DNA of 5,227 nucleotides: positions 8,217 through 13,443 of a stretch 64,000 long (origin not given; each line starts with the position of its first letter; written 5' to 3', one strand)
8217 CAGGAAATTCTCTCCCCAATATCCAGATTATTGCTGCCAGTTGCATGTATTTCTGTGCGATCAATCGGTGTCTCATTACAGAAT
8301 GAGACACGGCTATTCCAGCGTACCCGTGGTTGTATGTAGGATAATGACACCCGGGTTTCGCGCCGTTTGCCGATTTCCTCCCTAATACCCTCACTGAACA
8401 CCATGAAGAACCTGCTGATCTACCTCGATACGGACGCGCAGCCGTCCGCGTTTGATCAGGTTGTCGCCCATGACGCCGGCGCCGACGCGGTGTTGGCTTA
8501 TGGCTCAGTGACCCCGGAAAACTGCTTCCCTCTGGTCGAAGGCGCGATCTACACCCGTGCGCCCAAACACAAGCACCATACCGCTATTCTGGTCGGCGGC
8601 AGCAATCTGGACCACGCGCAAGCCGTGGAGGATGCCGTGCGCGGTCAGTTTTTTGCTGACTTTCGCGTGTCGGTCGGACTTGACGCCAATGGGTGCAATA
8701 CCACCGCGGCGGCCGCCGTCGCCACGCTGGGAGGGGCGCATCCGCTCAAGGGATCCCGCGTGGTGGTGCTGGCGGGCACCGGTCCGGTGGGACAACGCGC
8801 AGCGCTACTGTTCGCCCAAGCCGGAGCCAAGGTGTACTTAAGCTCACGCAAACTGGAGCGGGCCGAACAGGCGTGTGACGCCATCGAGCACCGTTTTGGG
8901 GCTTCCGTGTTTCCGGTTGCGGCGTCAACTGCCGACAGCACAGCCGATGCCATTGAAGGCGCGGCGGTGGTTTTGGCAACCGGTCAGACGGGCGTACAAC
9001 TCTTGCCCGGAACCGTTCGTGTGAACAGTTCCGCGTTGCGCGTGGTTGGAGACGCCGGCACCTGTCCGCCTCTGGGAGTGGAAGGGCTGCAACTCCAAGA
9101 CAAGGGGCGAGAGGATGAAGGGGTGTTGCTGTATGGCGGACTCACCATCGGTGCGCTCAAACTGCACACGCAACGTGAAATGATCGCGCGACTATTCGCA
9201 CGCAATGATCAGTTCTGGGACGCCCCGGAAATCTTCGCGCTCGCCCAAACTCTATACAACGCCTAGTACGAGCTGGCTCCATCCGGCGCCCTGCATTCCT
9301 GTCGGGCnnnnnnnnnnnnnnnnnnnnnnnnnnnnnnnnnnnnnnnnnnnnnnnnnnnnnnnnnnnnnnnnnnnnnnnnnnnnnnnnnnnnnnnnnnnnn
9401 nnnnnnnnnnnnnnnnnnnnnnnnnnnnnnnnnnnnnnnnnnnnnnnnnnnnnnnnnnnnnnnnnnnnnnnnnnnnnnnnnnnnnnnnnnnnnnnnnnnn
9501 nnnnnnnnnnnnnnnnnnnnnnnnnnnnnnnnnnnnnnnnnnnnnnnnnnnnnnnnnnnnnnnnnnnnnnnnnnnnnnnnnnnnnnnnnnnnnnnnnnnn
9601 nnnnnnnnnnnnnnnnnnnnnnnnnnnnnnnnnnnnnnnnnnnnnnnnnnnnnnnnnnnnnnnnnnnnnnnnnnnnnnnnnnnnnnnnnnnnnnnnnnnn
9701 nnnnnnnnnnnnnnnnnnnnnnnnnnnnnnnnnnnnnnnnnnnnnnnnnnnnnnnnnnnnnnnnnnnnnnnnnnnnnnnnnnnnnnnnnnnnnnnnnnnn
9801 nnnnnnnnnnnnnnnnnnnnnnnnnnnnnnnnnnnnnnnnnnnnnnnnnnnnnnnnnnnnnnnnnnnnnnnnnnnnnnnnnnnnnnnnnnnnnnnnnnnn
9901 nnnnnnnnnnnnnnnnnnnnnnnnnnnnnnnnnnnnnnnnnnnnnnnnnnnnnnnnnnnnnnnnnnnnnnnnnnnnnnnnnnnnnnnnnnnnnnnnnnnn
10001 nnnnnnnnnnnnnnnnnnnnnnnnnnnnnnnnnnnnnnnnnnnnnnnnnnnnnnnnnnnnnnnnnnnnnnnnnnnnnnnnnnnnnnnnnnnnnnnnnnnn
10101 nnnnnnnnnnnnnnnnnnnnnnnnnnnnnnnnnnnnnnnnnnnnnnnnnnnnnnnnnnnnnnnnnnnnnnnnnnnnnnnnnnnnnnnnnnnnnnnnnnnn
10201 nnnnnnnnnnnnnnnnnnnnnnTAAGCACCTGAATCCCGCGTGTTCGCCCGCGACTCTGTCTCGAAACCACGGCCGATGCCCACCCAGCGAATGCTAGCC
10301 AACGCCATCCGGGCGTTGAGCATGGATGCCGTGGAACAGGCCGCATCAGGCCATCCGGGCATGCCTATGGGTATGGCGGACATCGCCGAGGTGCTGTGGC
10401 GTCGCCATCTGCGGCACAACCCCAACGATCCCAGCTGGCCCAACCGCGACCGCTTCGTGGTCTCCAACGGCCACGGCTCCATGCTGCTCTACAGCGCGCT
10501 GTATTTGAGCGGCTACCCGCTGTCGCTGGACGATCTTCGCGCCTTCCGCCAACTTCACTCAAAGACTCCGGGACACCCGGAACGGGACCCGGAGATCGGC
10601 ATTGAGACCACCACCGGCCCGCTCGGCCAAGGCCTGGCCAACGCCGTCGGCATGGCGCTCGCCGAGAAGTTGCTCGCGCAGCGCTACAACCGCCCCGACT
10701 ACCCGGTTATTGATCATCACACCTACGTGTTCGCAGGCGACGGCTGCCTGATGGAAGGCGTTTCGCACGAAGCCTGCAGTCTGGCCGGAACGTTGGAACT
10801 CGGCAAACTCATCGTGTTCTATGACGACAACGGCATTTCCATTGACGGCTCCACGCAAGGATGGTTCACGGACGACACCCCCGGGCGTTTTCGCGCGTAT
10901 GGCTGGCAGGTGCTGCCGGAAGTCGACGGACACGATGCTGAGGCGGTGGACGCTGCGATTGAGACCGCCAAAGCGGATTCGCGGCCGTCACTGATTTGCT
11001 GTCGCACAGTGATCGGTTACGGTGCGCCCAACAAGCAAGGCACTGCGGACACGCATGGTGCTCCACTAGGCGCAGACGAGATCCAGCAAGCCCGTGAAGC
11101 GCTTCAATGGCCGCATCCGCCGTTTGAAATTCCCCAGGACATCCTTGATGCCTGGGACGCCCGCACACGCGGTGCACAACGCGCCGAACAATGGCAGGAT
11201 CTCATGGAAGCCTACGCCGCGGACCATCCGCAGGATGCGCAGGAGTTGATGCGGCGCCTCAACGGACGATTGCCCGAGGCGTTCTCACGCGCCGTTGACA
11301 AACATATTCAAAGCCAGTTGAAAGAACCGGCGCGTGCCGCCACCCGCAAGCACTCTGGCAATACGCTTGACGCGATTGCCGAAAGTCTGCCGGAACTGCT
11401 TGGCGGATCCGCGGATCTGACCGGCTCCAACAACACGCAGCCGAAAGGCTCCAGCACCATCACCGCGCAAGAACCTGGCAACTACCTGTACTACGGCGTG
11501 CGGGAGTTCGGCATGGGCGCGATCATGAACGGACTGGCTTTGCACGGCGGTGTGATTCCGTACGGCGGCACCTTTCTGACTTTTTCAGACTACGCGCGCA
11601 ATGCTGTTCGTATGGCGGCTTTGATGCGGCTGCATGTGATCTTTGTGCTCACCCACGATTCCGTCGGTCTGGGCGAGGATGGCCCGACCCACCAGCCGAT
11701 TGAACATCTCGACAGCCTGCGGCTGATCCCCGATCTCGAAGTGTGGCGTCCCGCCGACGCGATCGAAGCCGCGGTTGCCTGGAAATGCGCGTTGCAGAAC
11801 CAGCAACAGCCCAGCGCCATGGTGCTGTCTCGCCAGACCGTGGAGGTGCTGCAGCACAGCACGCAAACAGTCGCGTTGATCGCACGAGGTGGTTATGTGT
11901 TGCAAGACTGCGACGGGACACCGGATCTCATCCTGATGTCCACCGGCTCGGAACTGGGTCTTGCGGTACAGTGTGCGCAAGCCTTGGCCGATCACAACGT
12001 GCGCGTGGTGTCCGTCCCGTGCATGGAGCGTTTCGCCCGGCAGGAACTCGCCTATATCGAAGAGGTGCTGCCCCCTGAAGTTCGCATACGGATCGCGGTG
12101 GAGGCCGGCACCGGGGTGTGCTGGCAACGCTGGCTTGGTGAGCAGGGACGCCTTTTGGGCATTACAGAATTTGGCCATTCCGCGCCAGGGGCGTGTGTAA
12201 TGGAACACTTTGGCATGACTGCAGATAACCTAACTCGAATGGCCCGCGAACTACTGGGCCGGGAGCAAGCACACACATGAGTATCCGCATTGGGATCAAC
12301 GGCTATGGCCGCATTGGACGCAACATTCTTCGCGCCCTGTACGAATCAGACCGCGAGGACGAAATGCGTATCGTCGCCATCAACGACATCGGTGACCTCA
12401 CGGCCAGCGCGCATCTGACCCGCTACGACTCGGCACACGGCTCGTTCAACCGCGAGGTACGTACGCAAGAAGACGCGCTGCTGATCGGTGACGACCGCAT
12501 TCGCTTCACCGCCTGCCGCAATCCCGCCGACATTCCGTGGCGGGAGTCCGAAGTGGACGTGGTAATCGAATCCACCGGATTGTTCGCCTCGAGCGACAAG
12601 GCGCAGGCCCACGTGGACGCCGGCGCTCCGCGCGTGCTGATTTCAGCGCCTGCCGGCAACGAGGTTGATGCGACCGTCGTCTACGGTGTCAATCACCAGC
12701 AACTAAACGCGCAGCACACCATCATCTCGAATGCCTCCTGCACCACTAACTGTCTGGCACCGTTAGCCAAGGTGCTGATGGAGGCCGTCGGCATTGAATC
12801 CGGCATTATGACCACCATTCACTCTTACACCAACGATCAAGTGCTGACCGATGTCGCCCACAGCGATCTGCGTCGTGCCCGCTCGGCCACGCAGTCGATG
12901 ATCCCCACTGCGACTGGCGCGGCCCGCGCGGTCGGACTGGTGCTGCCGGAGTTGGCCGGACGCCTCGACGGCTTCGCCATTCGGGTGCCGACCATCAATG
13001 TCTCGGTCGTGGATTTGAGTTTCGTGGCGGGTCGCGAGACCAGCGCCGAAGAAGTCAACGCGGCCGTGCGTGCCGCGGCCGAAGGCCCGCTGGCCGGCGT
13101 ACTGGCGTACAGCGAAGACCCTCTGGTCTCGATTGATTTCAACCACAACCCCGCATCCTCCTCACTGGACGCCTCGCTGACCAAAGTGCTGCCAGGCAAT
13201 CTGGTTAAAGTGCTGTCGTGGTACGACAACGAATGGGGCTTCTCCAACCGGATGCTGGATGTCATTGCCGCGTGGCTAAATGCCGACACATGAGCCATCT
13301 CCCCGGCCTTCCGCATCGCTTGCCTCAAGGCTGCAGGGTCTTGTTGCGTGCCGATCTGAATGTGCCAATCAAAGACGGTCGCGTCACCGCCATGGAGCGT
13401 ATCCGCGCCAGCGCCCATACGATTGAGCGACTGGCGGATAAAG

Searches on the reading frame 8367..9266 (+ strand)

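Call 63: search_protein_families(library=pfam, proteins=[window:8367-9266:+])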
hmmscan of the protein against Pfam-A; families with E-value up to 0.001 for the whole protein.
window:8367-9266:+ (299 aa): 5 families
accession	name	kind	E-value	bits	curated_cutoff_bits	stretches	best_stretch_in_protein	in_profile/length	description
PF09176.16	Mpt_N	-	1.1e-25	90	27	1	29-108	2-81/81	Methylene-tetrahydromethanopterin dehydrogenase, N-terminal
PF03807.23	F420_oxidored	-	0.0003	21.8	21.6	1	132-204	2-66/94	NADP oxidoreductase coenzyme F420-dependent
PF01262.27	AlaDh_PNT_C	-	0.00033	20.6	23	1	113-205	12-99/214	Alanine dehydrogenase/PNT, C-terminal domain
PF00106.31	adh_short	-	0.00072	19.5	26.6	0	132-197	3-69/195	short chain dehydrogenase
PF13241.12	NAD_binding_7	-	0.00079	20.4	22.1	0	127-205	5-68/104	Putative NAD(P)-binding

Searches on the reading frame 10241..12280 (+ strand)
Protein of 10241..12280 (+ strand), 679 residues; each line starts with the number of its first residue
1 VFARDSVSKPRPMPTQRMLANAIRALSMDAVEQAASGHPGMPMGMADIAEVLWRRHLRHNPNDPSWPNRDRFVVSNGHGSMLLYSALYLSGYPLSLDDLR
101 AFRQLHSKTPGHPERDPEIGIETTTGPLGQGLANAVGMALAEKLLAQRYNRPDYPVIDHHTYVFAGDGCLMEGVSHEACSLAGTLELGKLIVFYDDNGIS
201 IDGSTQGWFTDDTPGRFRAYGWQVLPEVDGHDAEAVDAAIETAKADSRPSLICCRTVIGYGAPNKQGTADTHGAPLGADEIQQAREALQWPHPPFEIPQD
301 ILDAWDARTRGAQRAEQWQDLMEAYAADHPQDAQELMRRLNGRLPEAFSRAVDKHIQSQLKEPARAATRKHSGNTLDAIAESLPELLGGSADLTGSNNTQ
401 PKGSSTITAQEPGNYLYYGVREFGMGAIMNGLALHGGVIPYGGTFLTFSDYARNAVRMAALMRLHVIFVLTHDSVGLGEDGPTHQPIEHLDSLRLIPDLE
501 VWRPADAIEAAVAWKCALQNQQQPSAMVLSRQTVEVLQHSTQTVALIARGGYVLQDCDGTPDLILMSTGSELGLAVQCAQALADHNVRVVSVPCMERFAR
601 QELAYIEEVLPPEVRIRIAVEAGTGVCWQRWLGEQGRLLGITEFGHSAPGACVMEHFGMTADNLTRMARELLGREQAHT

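Call 63: search_protein_families(library=pfam, proteins=[window:10241-12280:+])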
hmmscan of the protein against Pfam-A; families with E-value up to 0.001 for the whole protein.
window:10241-12280:+ (679 aa): 6 families
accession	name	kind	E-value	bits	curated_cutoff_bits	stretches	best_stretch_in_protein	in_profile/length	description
PF00456.26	Transketolase_N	-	3.5e-157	523.1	22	1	17-345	3-334/334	Transketolase, thiamine diphosphate binding domain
PF02779.29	Transket_pyr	-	1.7e-53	181.3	27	1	366-534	3-172/174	Transketolase, pyrimidine binding domain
PF22613.1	Transketolase_C_1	-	5.2e-36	123.7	27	1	550-660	1-113/113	Transketolase-like TK C-terminal domain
PF02780.25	Transketolase_C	-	7.8e-06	26.3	25.9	1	551-663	1-123/124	Transketolase, C-terminal domain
PF00676.26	E1_dh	-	2.5e-05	23.8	22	1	120-249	95-217/300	Dehydrogenase E1 component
PF13292.11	DXP_synthase_N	-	5.6e-05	23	21.2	0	111-203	96-177/274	1-deoxy-D-xylulose-5-phosphate synthase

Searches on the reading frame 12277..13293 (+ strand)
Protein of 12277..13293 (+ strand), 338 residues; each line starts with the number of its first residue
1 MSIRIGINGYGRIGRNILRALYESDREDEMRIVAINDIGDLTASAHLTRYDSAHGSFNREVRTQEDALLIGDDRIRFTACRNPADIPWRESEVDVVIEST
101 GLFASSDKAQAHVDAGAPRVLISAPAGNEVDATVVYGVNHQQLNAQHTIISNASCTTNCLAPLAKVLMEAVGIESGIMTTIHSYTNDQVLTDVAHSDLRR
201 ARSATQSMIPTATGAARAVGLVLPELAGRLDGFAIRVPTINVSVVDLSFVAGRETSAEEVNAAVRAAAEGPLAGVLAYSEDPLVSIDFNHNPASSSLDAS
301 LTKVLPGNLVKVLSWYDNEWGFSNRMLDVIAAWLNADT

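Call 18: list_cluster_members(proteins=[window:12277-13293:+, window:14462-15946:+, window:17035-18084:+, window:23143-24939:+, window:25973-28876:-, window:47362-50367:-, window:36811-37728:+, window:1648-2268:-, window:30347-30892:-, window:5153-5896:-])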
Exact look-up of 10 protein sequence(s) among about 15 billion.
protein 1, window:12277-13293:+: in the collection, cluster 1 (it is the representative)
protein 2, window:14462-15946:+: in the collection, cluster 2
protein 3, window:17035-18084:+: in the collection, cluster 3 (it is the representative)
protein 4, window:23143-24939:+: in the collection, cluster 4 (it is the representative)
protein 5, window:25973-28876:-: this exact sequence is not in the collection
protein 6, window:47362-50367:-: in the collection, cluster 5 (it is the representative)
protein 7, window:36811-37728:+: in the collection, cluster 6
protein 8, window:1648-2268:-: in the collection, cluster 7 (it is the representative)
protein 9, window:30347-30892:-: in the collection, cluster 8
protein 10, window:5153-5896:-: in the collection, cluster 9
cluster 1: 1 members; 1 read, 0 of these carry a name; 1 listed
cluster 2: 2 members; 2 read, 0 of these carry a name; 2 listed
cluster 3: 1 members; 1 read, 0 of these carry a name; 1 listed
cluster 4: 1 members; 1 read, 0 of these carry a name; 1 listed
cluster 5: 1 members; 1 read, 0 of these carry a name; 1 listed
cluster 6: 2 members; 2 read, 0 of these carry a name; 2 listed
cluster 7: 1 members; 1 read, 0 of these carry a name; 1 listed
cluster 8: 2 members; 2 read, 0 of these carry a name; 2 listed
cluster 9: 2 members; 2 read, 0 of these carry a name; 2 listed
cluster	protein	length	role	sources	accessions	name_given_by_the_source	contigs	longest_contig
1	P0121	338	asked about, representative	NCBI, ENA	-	-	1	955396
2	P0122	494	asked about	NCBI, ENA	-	-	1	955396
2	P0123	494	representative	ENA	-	-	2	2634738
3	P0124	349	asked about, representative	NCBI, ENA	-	-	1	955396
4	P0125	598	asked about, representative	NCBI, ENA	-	-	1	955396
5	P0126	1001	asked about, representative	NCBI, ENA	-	-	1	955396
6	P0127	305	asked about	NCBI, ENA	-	-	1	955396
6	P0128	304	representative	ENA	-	-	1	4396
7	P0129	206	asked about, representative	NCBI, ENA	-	-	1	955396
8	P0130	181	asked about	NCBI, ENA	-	-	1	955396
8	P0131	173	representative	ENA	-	-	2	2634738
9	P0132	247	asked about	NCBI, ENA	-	-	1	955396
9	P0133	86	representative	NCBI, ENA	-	-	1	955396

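Call 23: find_encoding_contigs(protein=window:12277-13293:+, flank=500, max_places=5)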
Protein window:12277-13293:+ (338 aa): no gene with exactly this product is on record in the collection.

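Call 63: search_protein_families(library=pfam, proteins=[window:12277-13293:+])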
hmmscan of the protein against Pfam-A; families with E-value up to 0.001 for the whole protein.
window:12277-13293:+ (338 aa): 2 families
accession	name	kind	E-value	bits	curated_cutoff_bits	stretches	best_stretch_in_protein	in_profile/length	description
PF02800.25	Gp_dh_C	-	5.7e-62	208.4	24.4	1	160-316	1-158/158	Glyceraldehyde 3-phosphate dehydrogenase, C-terminal domain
PF00044.30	Gp_dh_N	-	2.4e-35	121.3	31.7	1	3-105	1-100/101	Glyceraldehyde 3-phosphate dehydrogenase, NAD binding domain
